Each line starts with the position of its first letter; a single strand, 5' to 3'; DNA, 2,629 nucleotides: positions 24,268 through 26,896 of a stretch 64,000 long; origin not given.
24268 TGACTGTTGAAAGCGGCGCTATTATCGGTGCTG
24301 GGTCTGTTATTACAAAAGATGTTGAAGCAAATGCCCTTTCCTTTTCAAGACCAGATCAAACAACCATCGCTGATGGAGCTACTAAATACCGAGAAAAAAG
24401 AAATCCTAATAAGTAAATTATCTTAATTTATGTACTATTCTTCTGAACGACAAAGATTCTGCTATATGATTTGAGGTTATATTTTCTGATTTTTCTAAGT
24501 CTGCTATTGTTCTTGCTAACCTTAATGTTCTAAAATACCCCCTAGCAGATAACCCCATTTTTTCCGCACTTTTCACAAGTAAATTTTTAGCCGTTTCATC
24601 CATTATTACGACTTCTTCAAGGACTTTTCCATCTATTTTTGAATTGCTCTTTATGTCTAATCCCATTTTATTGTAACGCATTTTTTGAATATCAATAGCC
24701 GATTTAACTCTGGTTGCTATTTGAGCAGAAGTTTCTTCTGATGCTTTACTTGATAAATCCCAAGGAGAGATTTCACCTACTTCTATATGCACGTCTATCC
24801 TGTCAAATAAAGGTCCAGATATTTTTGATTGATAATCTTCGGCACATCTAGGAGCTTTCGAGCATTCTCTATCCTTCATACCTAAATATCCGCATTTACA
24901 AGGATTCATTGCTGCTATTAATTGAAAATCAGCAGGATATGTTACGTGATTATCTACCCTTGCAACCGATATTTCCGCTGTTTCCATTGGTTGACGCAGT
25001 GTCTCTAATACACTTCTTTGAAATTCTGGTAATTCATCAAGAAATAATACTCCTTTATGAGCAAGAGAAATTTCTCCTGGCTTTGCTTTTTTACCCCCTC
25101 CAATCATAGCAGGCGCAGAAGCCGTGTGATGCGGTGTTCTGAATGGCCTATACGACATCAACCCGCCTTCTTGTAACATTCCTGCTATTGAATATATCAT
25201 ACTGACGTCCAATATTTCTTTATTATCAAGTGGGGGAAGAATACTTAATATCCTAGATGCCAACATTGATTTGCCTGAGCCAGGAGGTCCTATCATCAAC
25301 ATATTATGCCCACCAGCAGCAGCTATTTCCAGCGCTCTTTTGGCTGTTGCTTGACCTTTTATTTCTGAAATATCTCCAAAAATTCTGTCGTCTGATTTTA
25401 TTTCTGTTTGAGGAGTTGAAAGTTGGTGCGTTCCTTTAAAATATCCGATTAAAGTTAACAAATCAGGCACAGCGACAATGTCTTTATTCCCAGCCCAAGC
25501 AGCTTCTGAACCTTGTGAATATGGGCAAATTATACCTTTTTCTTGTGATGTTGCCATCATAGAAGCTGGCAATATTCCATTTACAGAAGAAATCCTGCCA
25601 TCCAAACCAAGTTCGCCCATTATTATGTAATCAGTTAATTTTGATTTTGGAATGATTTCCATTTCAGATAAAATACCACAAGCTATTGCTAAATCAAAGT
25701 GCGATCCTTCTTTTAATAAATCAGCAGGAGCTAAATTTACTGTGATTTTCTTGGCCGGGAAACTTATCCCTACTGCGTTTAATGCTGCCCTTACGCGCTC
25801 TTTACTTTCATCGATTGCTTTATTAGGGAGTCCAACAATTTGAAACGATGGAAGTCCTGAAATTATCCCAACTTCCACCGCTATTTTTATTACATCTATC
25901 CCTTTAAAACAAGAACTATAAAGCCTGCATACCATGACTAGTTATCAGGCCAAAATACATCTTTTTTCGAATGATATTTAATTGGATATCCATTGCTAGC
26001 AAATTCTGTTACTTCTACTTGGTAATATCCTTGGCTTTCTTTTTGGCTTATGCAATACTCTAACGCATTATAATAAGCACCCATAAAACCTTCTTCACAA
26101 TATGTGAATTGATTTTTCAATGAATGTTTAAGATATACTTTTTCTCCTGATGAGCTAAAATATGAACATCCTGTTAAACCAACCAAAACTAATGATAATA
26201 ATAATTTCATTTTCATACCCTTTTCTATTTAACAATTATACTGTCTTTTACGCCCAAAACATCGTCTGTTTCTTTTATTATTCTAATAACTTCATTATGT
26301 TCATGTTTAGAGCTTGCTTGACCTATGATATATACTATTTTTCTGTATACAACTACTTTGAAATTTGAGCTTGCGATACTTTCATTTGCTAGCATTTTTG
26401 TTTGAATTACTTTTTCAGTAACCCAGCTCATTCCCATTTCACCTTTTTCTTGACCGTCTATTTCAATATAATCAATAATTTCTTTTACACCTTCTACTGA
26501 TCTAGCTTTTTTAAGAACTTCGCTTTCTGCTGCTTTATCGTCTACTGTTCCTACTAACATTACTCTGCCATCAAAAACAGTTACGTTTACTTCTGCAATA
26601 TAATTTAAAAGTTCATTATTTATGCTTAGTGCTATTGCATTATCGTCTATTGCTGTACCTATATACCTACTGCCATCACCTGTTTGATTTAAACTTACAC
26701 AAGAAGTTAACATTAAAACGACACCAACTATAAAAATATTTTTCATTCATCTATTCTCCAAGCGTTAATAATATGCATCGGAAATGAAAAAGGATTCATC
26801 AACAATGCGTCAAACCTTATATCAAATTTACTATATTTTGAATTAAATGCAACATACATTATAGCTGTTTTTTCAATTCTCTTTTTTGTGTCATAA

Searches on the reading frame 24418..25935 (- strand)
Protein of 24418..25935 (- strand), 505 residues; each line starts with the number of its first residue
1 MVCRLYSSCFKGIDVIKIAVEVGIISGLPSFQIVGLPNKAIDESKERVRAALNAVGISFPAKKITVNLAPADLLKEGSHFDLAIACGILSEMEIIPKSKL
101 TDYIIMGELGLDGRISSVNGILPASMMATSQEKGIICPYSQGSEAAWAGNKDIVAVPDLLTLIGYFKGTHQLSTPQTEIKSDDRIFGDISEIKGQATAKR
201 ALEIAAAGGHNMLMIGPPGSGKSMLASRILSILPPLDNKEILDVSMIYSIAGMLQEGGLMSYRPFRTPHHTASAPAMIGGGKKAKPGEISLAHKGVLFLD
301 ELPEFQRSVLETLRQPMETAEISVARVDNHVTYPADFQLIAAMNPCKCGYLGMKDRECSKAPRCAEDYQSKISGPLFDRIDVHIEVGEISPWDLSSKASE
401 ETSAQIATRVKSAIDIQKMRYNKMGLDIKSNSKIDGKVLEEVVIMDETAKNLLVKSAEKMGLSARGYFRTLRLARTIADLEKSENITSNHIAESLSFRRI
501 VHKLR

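Call 23: search_protein_families(library=pfam, proteins=[window:24418-25935:-], max_evalue=0.00001)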
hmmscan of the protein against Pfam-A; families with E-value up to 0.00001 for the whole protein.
window:24418-25935:- (505 aa): 6 families
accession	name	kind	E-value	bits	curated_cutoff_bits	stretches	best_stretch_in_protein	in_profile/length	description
PF01078.27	Mg_chelatase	-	6e-94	313.7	20.3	1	188-390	1-203/207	Magnesium chelatase, subunit ChlI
PF13541.12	ChlI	-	1e-41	142.1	27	1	20-139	1-119/121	Subunit ChlI of Mg-chelatase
PF13335.12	Mg_chelatase_C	-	5.3e-27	94.7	26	1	401-498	2-94/94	Magnesium chelatase, subunit ChlI C-terminal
PF07728.20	AAA_5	-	6.6e-11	42.8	22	1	211-347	1-125/139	AAA domain (dynein-related subfamily)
PF00493.29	MCM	-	2e-08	34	23.3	0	285-351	113-179/224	MCM P-loop domain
PF00158.32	Sigma54_activat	-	2.6e-08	34.2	20.2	1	199-344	12-142/168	Sigma-54 interaction domain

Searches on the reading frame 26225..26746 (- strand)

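Call 24: search_protein_families(library=pfam, proteins=[window:26225-26746:-], max_evalue=0.00001)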
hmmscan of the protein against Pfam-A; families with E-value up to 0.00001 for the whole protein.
window:26225-26746:- (173 aa): 1 family
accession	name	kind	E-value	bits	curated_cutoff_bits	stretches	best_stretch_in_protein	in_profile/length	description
PF04972.22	BON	-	3.2e-19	69.4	27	2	34-97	1-68/69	BON domain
